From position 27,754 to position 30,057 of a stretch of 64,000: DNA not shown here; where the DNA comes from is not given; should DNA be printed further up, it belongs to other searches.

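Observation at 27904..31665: Orphan CbbQ/NorQ AAA+ ATPase and CbbO/NorD VWA pair coupled to a VOC-fold protein rather than Rubisco or NO reductase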

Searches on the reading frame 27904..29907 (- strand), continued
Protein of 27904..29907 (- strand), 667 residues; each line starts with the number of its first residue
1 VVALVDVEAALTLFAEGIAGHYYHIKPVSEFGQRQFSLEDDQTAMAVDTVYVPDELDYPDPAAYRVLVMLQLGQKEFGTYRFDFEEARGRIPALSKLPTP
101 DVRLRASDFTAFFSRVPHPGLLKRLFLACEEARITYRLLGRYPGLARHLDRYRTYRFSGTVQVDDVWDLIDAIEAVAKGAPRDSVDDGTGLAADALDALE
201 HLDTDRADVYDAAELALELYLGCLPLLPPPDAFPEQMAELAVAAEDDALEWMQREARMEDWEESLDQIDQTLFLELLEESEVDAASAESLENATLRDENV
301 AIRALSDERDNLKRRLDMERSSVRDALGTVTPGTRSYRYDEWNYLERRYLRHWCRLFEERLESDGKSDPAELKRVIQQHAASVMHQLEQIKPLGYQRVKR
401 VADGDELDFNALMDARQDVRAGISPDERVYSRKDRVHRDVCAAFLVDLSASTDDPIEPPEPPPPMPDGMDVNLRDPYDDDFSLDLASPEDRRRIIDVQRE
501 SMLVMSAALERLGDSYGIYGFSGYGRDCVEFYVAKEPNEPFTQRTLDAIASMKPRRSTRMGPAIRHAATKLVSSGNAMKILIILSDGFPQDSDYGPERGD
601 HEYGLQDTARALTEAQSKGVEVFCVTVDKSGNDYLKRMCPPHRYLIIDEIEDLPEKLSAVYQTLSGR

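Call 78: fold_search(model_id=the predicted structure, library=pdb)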
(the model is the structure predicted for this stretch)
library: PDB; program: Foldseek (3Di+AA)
matches with E <= 10: 748; with E <= 0.001: 55
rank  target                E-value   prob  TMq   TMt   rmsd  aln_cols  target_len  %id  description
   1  9qh6_G                2.8e-17  1.00  0.33  0.72   8.4       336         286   26  NorQ in complex with NorD VWA domain from Paracoccus denitrificans (released 2026-03-25)
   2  9qh8_G                1.4e-14  1.00  0.29  0.69   9.0       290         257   26  reduced NorQ-NorD VWA domain complex from Paracoccus denitrificans (released 2026-03-25)
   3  9qhd_G                3.3e-14  1.00  0.30  0.70   8.3       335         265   26  NorQD complex state 1 from Jhaorihella thermophila (released 2026-03-25)
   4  9qhg_G                1.2e-12  1.00  0.26  0.67   8.8       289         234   24  NorQD complex state 4 from Jhaorihella thermophila (released 2026-03-25)
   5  9qhe_G                9.9e-12  1.00  0.26  0.67   8.5       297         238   26  NorQD complex state 2 from Jhaorihella thermophila (released 2026-03-25)
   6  9qhf_G                3.0e-09  1.00  0.24  0.66   8.5       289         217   23  NorQD complex state 3 from Jhaorihella thermophila (released 2026-03-25)
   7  8ql1_C                1.3e-08  1.00  0.24  0.59  10.8       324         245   14  Crystal structure of the human MDN1-MIDAS/NLE1-UBL complex (released 2025-04-09)
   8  8ql1_G                9.7e-08  1.00  0.23  0.61  11.6       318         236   14  Crystal structure of the human MDN1-MIDAS/NLE1-UBL complex (released 2025-04-09)
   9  7ba2_A                1.5e-06  1.00  0.24  0.37   7.9       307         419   12  D319A mutant of the PilB minor pilin from Streptococcus sanguinis (released 2021-04-28)
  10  8xt5                  3.3e-06  1.00  0.22  0.49   8.6       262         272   15  The closed state of RGLG5-VWA (released 2025-01-22)
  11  4cnb_A                8.7e-06  1.00  0.21  0.35   8.9       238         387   16  Structure of proximal thread matrix protein 1 (PTMP1) from the mussel byssus - Crystal form 2 (released 2014-03-12)
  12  7b7p_A                1.5e-05  1.00  0.25  0.38   8.8       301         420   13  PilB minor pilin from Streptococcus sanguinis (released 2021-04-28)
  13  9gtu_C                1.7e-05  1.00  0.22  0.32   6.5       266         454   14  Collagen VI alpha 1, 2, 3 heterotrimer recombinant C terminal region. Local refinement. (released 2025-08-20)
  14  1sq0_A                2.0e-05  1.00  0.22  0.64   4.4       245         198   11  Crystal Structure of the Complex of the Wild-type Von Willebrand Factor A1 domain and Glycoprotein Ib alpha at 2.6 Ang (released 2004-04-13)
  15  8hmh_B                3.5e-05  1.00  0.22  0.47   8.8       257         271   15  The closed state of RGLG2-VWA (released 2023-12-27)
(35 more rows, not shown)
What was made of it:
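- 27904..29907 (-): Third gene: a 667-aa NorD/CbbO-type VWA partner (O). It has a subfamily-specific helical N-terminal domain (~1-240), an acidic helical linker (~245-330), a NorD-like pre-VWA segment (336-455) and a VWA domain with MIDAS residues D447, S449, S451, T558 and D586. Foldseek top hits are the NorD VWA domain, E 2.8e-17, TM 0.72 normalised to the target (call 78).
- On NorD/CbbO VWA partner proteins: Foldseek to the NorD VWA domain gives E 2.8e-17 (call 78).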

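Call 94: search_dna_similar(query=window:27904-29907:-, collection=plasmids, mode=protein, max_evalue=1e-8, max_rows=25, rows=spread)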
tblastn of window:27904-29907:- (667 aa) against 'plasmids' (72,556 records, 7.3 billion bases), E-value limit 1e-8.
Records with a match: 257; places in all: 275; records where one place covers at least 80% of the query: 0.
Best place of each record, by identity: <60% 257.
By first word of the organism name: Phaeobacter 58; Sinorhizobium 50; Rhizobium 39; Azospirillum 20; Agrobacterium 18; Ensifer 9; Shinella 8; Roseibium 7; Ruegeria 4; Labrenzia 4; and 30 more.
By predicted mobility (MOB-suite, as given by PLSDB): non-mobilizable 183; conjugative 61; mobilizable 13.
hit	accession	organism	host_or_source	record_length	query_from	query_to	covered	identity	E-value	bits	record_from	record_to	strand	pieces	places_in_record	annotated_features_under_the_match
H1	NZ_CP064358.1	Miltoncostaea oceani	pure culture,marine sediment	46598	333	665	50%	34.8%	2e-46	185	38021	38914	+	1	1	VWA domain-containing protein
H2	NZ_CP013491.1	Rhizobium sp. N6212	Phaseolus vulgaris,Whole ...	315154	308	666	54%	31.0%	1e-34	149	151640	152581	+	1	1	VWA domain-containing protein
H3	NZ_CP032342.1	Azospirillum brasilense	soil sample,Agricultural field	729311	312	666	53%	30.7%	7e-29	131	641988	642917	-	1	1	VWA domain-containing protein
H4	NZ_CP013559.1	Rhizobium phaseoli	Phaseolus vulgaris,Whole ...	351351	306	666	54%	29.9%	6e-35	150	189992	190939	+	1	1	VWA domain-containing protein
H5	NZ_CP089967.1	Cereibacter azotoformans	Owen's River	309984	353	665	47%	34.1%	1e-35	152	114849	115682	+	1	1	VWA domain-containing protein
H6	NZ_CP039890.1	Agrobacterium tumefaciens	-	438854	334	666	50%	31.5%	3e-37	157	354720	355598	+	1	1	nitric oxide reductase activation protein NorD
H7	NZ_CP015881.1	Ensifer adhaerens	silty clay loam soil (pH 6.1)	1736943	331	666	50%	31.2%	5e-37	156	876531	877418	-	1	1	none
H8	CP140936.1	Sinorhizobium meliloti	Medicago lupulina,whole organism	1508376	331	664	50%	31.2%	3e-35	151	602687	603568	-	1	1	nitric oxide reductase activation protein NorD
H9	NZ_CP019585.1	Sinorhizobium meliloti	Medicago arborea,tissue sample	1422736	331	664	50%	31.2%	4e-35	150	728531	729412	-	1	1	record has no annotation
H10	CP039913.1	Agrobacterium tumefaciens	-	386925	334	666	50%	31.3%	2e-35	151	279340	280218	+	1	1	nitric oxide reductase activation protein NorD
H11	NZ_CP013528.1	Rhizobium phaseoli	Phaseolus vulgaris,Whole ...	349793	336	666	50%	30.9%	6e-35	150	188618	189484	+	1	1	VWA domain-containing protein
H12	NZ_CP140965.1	Sinorhizobium medicae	Medicago lupulina,whole organism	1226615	331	664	50%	30.2%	4e-34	147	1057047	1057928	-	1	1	record has no annotation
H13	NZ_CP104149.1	Sinorhizobium medicae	Trigonella foenum-graecum,cell culture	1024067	331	664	50%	29.9%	1e-33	145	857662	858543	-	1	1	record has no annotation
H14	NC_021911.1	Rhizobium etli bv. mimosae str. Mim1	Mimosa affinis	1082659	336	666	50%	29.9%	7e-36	153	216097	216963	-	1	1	record has no annotation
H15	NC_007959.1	Nitrobacter hamburgensis X14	-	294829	316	665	52%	27.5%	7e-33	143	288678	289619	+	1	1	nitric oxide reductase activation protein NorD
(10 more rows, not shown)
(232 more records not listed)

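Call 95: get_annotated_region(hit=H1, flank=7000)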
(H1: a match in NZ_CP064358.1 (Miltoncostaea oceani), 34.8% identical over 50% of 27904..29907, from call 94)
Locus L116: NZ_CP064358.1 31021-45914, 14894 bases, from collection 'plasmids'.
description: Miltoncostaea oceani strain SCSIO 61214 plasmid unnamed2, complete sequence
organism: Miltoncostaea oceani (NCBI taxid 2843216)
taxonomy: Bacteria; Actinomycetota; Thermoleophilia; Miltoncostaeales; Miltoncostaeaceae; Miltoncostaea; Miltoncostaea oceani
host: -; source: pure culture,marine sediment; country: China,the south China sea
typing (MOB-suite, as given by PLSDB): non-mobilizable
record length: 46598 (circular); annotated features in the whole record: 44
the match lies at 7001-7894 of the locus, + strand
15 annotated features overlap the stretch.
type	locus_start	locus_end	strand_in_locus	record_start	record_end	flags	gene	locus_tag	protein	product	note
CDS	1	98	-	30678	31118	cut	-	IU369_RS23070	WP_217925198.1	OB-fold domain-containing protein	-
CDS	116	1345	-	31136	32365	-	-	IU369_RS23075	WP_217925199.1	thiolase family protein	-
CDS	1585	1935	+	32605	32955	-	-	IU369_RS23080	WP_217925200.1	hypothetical protein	-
CDS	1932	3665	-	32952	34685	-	ilvB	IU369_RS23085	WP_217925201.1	biosynthetic-type acetolactate synthase large subunit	GO:0009097 - isoleucine biosynthetic process [Evidence IEA]; GO:0009099 - valine biosynthetic process [Evidence IEA]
CDS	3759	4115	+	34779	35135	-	-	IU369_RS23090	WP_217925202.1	hypothetical protein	-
CDS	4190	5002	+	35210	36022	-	-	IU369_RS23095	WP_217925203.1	CbbQ/NirQ/NorQ/GpvN family protein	-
CDS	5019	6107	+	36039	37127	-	-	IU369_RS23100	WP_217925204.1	hypothetical protein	-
CDS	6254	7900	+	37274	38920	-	-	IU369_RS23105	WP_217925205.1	VWA domain-containing protein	-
CDS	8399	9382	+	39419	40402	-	-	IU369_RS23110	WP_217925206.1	replication initiator protein A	-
CDS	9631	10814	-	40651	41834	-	-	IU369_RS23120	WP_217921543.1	IS3 family transposase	-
CDS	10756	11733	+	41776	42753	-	-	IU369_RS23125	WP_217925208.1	IS481 family transposase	-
CDS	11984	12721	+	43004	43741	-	-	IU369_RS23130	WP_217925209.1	ParA family protein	-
CDS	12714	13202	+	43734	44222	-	-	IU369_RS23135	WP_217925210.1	hypothetical protein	-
CDS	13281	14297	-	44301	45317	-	-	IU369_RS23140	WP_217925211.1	acetoacetate decarboxylase family protein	-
CDS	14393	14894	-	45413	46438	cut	-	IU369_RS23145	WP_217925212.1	acetoacetate decarboxylase family protein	-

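Call 96: search_protein_families(library=pfam, proteins=[L116:3759-4115:+, L116:5019-6107:+, L116:6254-7900:+, L116:1585-1935:+], max_evalue=0.01)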
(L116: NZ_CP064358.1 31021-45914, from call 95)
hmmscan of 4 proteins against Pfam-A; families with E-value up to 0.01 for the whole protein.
L116:3759-4115:+ (118 aa): 0 families

L116:5019-6107:+ (362 aa): 0 families

L116:6254-7900:+ (548 aa): 2 families
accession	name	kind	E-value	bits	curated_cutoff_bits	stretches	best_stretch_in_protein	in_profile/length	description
PF00092.34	VWA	-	2.7e-09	37.9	23.8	1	360-535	3-168/174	von Willebrand factor type A domain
PF13519.12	VWA_2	-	8.2e-07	30.1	27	1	359-472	1-106/107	von Willebrand factor type A domain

L116:1585-1935:+ (116 aa): 0 families
